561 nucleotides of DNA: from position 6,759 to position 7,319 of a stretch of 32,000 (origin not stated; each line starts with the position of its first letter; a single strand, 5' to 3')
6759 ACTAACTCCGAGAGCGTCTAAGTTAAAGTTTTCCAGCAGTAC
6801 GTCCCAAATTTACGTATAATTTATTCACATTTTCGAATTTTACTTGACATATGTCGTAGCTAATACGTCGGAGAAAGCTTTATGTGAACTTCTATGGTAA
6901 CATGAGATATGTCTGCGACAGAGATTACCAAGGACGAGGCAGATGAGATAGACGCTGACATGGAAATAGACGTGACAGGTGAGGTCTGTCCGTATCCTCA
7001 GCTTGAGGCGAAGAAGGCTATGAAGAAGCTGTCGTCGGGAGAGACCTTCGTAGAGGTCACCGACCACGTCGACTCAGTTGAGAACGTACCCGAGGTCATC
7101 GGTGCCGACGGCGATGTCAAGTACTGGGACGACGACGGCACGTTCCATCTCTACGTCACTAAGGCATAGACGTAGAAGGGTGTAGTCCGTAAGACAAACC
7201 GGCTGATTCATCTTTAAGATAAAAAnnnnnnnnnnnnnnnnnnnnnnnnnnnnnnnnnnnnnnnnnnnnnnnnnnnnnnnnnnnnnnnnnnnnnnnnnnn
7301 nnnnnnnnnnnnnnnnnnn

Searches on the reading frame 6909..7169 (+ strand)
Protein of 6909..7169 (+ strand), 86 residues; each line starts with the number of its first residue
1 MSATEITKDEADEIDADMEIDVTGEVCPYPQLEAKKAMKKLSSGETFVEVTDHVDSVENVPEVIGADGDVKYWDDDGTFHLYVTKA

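Call 3: search_protein_families(library=pfam, proteins=[window:6909-7169:+], max_evalue=0.1)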
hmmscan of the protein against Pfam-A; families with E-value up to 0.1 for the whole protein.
window:6909-7169:+ (86 aa): 1 family
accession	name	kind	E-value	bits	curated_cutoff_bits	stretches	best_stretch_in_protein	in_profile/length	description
PF01206.22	TusA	-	9.9e-15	54.6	28.6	1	18-85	1-70/70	Sulfurtransferase TusA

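Call 4: search_protein_families(library=ncbifam, proteins=[window:6909-7169:+], max_evalue=0.1)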
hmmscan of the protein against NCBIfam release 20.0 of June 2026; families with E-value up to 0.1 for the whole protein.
window:6909-7169:+ (86 aa): 4 families
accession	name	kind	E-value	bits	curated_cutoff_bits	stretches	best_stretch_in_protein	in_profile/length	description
NF008242.0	PRK11018.1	equivalog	1e-10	41.1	79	1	13-65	4-56/78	sulfurtransferase-like selenium metabolism protein YedF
NF041048.1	TusA_like_YeeD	exception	5.3e-08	32.5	147.5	1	20-68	4-52/72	thiosulfate utilization sulfurtransferase TsuB/YeeD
TIGR03527.1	selenium_YedF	equivalog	3.7e-05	23.7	110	1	20-72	1-54/194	sulfurtransferase-like selenium metabolism protein YedF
NF001423.0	PRK00299.1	equivalog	0.011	15.6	78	1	15-61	7-53/82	sulfurtransferase TusA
